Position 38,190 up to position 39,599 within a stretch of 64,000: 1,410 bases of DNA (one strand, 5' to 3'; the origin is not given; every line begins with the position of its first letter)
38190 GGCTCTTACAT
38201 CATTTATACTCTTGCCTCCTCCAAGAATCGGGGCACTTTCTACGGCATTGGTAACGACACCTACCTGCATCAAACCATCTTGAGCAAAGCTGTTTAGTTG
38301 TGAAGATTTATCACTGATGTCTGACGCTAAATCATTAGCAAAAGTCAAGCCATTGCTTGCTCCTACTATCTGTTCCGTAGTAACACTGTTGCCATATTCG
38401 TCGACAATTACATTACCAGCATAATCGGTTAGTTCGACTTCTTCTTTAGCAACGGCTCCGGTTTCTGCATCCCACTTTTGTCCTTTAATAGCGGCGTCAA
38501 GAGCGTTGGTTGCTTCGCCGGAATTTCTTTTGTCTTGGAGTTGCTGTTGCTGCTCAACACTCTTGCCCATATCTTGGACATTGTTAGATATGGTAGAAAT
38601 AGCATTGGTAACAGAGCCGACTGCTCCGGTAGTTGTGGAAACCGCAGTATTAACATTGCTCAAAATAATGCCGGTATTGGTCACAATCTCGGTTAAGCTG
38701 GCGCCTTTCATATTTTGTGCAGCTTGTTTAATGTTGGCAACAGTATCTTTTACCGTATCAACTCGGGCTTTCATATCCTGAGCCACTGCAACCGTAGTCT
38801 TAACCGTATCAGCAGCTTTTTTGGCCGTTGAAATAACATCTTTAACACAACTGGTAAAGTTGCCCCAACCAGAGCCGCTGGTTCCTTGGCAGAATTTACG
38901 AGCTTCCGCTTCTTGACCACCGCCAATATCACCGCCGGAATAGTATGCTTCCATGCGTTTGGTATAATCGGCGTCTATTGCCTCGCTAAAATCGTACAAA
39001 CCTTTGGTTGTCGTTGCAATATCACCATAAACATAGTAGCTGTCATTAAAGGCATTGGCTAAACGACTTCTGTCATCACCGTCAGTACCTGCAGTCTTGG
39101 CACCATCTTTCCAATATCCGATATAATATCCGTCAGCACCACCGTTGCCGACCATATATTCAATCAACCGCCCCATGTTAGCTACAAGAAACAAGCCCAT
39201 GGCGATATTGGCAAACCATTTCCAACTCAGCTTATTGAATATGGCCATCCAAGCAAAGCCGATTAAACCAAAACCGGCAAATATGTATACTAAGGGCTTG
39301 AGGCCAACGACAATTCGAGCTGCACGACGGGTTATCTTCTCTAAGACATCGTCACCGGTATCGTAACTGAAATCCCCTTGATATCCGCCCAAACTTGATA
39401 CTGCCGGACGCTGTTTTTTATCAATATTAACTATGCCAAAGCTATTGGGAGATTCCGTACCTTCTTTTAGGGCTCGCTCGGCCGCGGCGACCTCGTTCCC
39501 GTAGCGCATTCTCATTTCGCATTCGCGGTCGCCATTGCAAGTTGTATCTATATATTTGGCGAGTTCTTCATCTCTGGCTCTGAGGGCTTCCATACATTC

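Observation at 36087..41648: Giant 1853-aa protein with a VirB2/TrbC pilin hairpin embedded between two very long coiled-coil arms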

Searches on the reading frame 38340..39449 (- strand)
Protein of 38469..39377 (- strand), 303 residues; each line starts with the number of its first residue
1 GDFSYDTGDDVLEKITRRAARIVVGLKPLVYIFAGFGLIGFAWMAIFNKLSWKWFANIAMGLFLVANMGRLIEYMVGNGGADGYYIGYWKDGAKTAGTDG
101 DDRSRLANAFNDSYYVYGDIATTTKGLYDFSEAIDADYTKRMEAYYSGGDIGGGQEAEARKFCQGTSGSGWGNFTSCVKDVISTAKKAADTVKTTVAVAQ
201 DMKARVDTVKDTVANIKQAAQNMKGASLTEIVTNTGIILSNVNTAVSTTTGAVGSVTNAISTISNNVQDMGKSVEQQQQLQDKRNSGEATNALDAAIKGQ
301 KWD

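Call 26: search_solved_structures(query=A1, max_evalue=10, show_alignments=3)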
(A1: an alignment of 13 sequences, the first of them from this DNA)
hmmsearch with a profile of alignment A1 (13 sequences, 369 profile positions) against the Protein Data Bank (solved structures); distinct sequences matched with E-value up to 10: 20.
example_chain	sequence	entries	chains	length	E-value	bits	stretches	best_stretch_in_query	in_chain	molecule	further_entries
8qaf_A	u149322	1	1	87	0.012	17.9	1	187-236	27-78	sc-apCC-8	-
5cwb_A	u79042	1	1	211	0.047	15.9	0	158-236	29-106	Designed helical repeat protein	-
4qkv_A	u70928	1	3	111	0.096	14.9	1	219-291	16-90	Polymerase I and transcript release factor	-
9egn_A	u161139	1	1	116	0.15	14.3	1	219-291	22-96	Caveolae-associated protein 1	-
5zuv_A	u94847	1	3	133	0.24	13.6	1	222-287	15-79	Spike glycoprotein,Spike glycoprotein,inhibitor EK1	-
8x7z_A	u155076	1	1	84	0.25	13.5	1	221-286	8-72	HR1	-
2ch7_A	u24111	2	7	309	0.26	13.5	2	213-363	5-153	METHYL-ACCEPTING CHEMOTAXIS PROTEIN | Methyl-accepting chemotaxis protein 2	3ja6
6jx7_A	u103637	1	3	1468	0.28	13.4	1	220-349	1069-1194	Feline Infectious Peritonitis Virus Spike Protein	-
1p68_A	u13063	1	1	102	0.42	12.8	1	192-282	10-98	De novo designed protein S-824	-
9eg6_A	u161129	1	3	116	0.47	12.7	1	219-291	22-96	Caveolae-associated protein 1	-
5g6u_A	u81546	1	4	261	0.49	12.6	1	211-324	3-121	LANGERIN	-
7kip_A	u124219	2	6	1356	0.85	11.8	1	222-333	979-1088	Spike glycoprotein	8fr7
7mwr_B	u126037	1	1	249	1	11.6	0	151-219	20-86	LHD101B4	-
6gaj_A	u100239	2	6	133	1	11.5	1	221-335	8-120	Outer capsid protein sigma-1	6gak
6xyw_Bv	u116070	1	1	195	1.2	11.3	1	106-156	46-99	AT5g49210/K21P3_8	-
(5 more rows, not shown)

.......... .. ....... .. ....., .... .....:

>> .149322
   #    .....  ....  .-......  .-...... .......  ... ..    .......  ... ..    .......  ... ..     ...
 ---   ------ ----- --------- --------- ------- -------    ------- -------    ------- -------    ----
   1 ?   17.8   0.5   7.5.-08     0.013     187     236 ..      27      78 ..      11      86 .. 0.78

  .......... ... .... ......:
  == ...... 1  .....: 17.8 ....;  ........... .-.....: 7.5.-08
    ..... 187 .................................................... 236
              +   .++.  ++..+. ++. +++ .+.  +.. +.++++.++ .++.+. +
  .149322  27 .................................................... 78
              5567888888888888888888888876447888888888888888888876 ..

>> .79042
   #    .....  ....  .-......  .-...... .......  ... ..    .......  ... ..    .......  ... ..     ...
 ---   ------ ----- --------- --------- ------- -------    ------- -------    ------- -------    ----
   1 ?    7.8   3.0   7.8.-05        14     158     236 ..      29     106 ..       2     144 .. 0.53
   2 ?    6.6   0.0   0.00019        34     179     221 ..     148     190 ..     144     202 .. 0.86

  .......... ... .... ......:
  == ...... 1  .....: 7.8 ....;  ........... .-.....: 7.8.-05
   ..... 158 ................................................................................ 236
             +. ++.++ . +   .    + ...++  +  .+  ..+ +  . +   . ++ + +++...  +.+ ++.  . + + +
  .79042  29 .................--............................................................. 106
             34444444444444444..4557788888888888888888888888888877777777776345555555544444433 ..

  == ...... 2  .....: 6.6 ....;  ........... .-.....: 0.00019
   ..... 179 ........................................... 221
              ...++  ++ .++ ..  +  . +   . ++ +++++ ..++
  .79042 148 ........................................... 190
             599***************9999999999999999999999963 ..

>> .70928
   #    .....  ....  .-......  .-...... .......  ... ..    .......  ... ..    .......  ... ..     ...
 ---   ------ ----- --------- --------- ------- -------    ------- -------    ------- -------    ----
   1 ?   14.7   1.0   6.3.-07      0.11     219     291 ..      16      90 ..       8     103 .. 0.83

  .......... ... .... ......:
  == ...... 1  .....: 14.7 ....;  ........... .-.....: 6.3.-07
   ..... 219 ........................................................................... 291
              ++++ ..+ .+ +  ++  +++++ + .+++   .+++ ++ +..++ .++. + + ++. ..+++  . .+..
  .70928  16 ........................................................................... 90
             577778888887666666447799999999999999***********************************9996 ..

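Call 27: find_related_loci(query=A1, collection=genome_contigs, flank=10000)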
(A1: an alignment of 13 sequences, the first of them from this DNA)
Query A1 (370 aa) in genome_contigs; peptide patterns used: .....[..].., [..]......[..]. (x = any residue, [..] = any of these).
204 stretches matched a pattern; 99 encode a relative of the query (tblastn E <= 1e-3); the best 80 are kept; 80 distinct loci.
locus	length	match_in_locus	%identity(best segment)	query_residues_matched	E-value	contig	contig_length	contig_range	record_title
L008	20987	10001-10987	72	2-333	3e-154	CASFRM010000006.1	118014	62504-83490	uncultured proteobacterium isolate A86_L4_360360_idba_bin.2 genome assembly, contig: A86_L4_360360_idba_bin.2.fa_scaffol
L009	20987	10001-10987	72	2-333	3e-154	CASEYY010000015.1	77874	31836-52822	uncultured proteobacterium isolate SI.O72.metabat-bins.143 genome assembly, contig: SI.O72.metabat-bins.143.fa_k141_1670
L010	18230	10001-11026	68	19-362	2e-145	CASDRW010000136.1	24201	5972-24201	uncultured proteobacterium isolate SI.B40.metabat-bins.148 genome assembly, contig: SI.B40.metabat-bins.148.fa_k141_4179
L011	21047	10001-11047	63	19-369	6e-139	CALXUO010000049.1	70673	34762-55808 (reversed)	MAG: uncultured Alphaproteobacteria bacterium isolate E20__bin257 genome assembly, contig: E20__k127_2725545, whole geno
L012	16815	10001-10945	64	5-328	1e-128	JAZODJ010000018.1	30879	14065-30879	MAG: Alphaproteobacteria bacterium isolate T1900044752_TS20190418.MAGScoT_cleanbin_000002 SGB_2243_k141_150846, whole ge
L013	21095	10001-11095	58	1-369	4e-127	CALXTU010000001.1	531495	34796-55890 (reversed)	MAG: uncultured Alphaproteobacteria bacterium isolate BRZ_PK__bin103 genome assembly, contig: BRZ_PK__NODE_2_length_5314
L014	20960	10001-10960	62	5-333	5e-128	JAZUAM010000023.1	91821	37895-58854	MAG: Alphaproteobacteria bacterium isolate T1900045320_YK20190009.MAGScoT_cleanbin_000005 SGB_6346_k141_1492830, whole g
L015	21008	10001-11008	56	22-350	2e-117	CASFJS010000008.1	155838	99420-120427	uncultured proteobacterium isolate B35_L4_330330_idba_bin.27 genome assembly, contig: B35_L4_330330_idba_bin.27.fa_scaff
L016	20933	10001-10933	59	19-345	1e-113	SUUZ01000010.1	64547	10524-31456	MAG: Alphaproteobacteria bacterium isolate SIG59 NODE_10816_length_64547_cov_19.796911, whole genome shotgun sequence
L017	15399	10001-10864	51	26-326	6e-90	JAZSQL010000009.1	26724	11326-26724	MAG: Alphaproteobacteria bacterium isolate T1900044543_TS20190009.MAGScoT_cleanbin_000006 SGB_90_k141_1417061, whole gen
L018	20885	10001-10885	50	29-333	6e-84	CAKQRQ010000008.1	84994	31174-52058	MAG: uncultured Alphaproteobacteria bacterium isolate REFINED_METABAT215_TOP10_CONTIGS_1500_ASSEMBLY_K77_MERGED__Hadza_M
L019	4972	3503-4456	45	27-337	4e-83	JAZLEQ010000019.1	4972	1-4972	MAG: Alphaproteobacteria bacterium isolate T1900045013_TC20190006.MAGScoT_cleanbin_000005 SGB_4386_k141_318386, whole ge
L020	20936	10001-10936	43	24-356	2e-72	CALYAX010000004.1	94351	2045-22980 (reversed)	MAG: uncultured Alphaproteobacteria bacterium isolate BRZ_DH__bin41 genome assembly, contig: BRZ_DH__NODE_286_length_943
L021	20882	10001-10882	47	21-324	2e-72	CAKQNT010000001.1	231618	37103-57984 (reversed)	MAG: uncultured Alphaproteobacteria bacterium isolate REFINED_METABAT215_TOP10_CONTIGS_1500_ASSEMBLY_K77_MERGED__Hadza_M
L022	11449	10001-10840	45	21-324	2e-67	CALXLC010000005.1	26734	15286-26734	MAG: uncultured Alphaproteobacteria bacterium isolate E27__bin196 genome assembly, contig: E27__k127_6308628, whole geno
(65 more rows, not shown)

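Call 33: predict_structure(alignment_id=A1)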
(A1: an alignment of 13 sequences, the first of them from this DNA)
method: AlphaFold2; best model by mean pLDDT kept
length: 370 residues; sequences in the alignment: 13
mean_pLDDT: 41.3   pTM: 0.30
mean pLDDT of the five models: 41.3, 39.6, 38.7, 38.1, 37.2
residues with pLDDT >= 90: 0; 70-90: 0; 50-70: 89; < 50: 281
segments of 3 or more residues with pLDDT < 50: 1-57, 59-61, 91-160, 165-245, 247-281, 293-297, 335-337, 359-370
pLDDT, mean of each block of 10 residues (from residue 1): 24 25 26 33 42 47 53 54 53 39 31 33 33 30 28 37 48 32 35 38 41 43 46 43 43 33 35 38 50 49 62 55 55 50 56 53 34
secondary structure, 60 per line:
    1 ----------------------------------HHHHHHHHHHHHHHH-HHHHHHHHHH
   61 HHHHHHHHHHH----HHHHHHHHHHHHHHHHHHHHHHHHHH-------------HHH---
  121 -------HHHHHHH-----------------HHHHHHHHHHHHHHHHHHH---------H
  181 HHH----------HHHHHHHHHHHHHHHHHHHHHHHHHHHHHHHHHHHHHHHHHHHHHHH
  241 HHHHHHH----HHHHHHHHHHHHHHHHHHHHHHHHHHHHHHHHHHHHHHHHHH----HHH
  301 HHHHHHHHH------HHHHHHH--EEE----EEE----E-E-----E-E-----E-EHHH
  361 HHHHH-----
elements in order: H35-49 H51-71 H76-101 H128-134 H152-170 H180-183 H194-247 H252-293 H298-309 H316-322 E325-327 E332-334 H358-365

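Call 34: search_protein_families(library=pfam, alignment_id=A1, max_evalue=0.1)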
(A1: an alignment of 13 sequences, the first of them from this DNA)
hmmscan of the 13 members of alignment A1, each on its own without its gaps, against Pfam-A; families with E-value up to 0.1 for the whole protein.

A. member 1, seq(370 aa): 7 families
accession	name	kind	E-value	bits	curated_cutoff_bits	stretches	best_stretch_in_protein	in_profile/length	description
PF04956.18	TrbC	-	0.00056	20.5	27.9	1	44-90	42-89/98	TrbC/VIRB2 pilin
PF02477.20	Nairo_nucleo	-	0.01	15.1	25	1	181-264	68-150/443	Nucleocapsid N protein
PF09141.16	Talin_middle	-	0.022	15.2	25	1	203-313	13-116/161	Talin, middle domain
PF00015.26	MCPsignal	-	0.035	14.4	34.6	0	189-303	64-170/172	Methyl-accepting chemotaxis protein (MCP) signalling domain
PF20155.4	TMP_3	-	0.04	14.1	41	1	194-254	9-71/192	Tape measure protein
PF14308.11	DnaJ-X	-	0.057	13.4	29.4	0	181-328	60-147/203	X-domain of DnaJ-containing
PF06103.16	DUF948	-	0.076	13.6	37.2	0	203-248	40-85/89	Bacterial protein of unknown function (DUF948)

B. families by the number of members that match (of 13 scanned): 33 families (the first 25 are shown)
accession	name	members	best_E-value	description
PF04956.18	TrbC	12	0.00018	TrbC/VIRB2 pilin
PF06103.16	DUF948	8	0.00071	Bacterial protein of unknown function (DUF948)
PF00015.26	MCPsignal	5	0.0003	Methyl-accepting chemotaxis protein (MCP) signalling domain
PF07889.17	DUF1664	3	0.00014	Protein of unknown function (DUF1664)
PF20155.4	TMP_3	2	0.0031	Tape measure protein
PF04513.17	Baculo_PEP_C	2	0.0057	Baculovirus polyhedron envelope protein, PEP, C terminus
PF02477.20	Nairo_nucleo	2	0.0098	Nucleocapsid N protein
PF11887.13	Mce4_CUP1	2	0.015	Cholesterol uptake porter CUP1 of Mce4, putative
PF07464.16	ApoLp-III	2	0.027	Apolipophorin-III precursor (apoLp-III)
PF05377.16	FlaC_arch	2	0.029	Flagella accessory protein C (FlaC)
PF25547.1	WXG100_2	2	0.034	WXG100 like domain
PF01326.24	PPDK_N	1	0.00055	Pyruvate phosphate dikinase, AMP/ATP-binding domain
PF06791.18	TMP_2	1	0.01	Prophage tail length tape measure protein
PF05055.17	DUF677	1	0.012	Protein of unknown function (DUF677)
PF06419.17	COG6_N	1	0.013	Conserved oligomeric complex COG6, N-terminal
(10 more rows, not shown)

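Call 36: find_homologous_proteins(query=A1, max_evalue=0.001)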
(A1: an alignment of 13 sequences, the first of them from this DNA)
Query A1 (13 sequences) (370 aa, profile of the alignment): 41 proteins with E <= 0.001 among 8000 candidates.
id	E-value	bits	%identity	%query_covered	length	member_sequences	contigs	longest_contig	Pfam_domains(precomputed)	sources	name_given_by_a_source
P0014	1.1e-109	385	44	82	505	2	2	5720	-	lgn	-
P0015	9.8e-109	382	44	75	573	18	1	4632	-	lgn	-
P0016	7.8e-86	307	60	66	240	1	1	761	-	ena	-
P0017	4.4e-48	182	48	37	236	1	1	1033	-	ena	-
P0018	4.4e-48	182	55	34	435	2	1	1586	-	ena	-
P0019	4.6e-48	182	27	72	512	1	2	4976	-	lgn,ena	-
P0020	2.0e-44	170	28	76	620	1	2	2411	-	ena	-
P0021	1.3e-43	168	28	70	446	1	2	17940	-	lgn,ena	-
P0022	1.6e-41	161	30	83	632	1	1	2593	-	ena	-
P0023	2.1e-34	137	61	22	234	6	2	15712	PF04956.19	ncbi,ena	-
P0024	7.5e-33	132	54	26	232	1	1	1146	PF04956.19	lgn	-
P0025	2.0e-32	131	54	26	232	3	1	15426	PF04956.19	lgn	-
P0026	2.2e-32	131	63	20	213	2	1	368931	PF04956.19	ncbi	-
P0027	2.6e-32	130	53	27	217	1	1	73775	PF04956.19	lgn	-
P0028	3.8e-32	130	42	44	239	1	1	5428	PF04956.19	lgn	-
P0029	2.9e-31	127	55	27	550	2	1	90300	PF04956.19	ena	-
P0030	3.0e-31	127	63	19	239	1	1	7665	PF04956.19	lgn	-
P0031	3.1e-31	127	63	21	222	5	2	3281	PF04956.19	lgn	-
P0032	4.8e-31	126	51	28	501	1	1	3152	PF04956.19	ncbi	-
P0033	5.8e-31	126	62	21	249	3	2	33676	PF04956.19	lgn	-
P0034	6.4e-31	126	65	18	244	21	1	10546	PF04956.19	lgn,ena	-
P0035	6.6e-31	126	63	19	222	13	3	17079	PF04956.19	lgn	-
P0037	1.1e-30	125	63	19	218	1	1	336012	PF04956.19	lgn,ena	-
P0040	2.8e-29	120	54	21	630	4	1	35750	PF04956.19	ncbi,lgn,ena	-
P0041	3.5e-29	120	58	22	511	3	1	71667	PF04956.19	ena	-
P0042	4.4e-29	120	58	22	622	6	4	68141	PF04956.19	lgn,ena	-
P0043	3.8e-28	117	51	26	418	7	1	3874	PF04956.19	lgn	-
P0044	4.0e-28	117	57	22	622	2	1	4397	PF04956.19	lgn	-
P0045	4.6e-28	116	56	19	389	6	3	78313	PF04956.19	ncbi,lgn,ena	-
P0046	9.2e-28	115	56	21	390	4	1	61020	PF04956.19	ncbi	-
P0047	1.2e-27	115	57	22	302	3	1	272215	PF04956.19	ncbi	-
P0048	2.8e-26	111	58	18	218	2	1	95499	PF04956.19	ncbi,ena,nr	ncbi:MAG: TrbC/VirB2 family protein [Alphaproteobacteria bacterium]|nr:TrbC/VirB2 family protein [Al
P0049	1.0e-25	109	58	18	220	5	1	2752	PF04956.19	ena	-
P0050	4.1e-25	107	58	18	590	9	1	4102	PF04956.19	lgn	-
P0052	9.1e-24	102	58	18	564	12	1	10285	PF04956.19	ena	-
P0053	2.2e-23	101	49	23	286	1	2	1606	PF04956.19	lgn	-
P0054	8.6e-23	99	48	23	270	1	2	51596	PF04956.19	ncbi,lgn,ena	-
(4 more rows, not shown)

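Call 64: search_protein_representatives(alignment_id=A1)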
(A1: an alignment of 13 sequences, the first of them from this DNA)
Query: 13 sequences, 369 profile positions. Proteins with E-value up to 0.001 (for the whole library): 580; up to 1e-10: 350; up to 1e-30: 103. The best 150 are listed.
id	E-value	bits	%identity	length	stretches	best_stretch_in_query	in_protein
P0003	1.0e-171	587.5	-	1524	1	1-368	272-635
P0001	3.2e-171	585.8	-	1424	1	1-369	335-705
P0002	3.5e-166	569.3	-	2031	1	2-368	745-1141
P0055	1.5e-165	567.2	-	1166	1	1-369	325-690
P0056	3.2e-162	556.2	-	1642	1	14-369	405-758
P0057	6.3e-151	519.0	-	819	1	2-368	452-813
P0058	1.1e-150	518.2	-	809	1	2-369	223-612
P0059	4.4e-150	516.3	-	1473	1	22-368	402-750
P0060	1.5e-145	501.4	-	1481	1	2-369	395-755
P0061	1.1e-140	485.4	-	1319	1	20-369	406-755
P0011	7.6e-138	476.0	-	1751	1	2-365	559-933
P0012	5.5e-130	450.1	-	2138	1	3-367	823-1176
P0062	3.1e-127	441.1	-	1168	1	15-367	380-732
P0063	5.2e-125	433.8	-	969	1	20-366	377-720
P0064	1.8e-121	422.1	-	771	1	10-364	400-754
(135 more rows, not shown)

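Call 83: search_dna_similar(query=window:38469-39377:-, collection=plasmids, mode=protein, max_evalue=0.001, max_rows=15)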
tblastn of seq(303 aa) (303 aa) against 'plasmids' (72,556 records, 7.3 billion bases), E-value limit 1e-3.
No match.
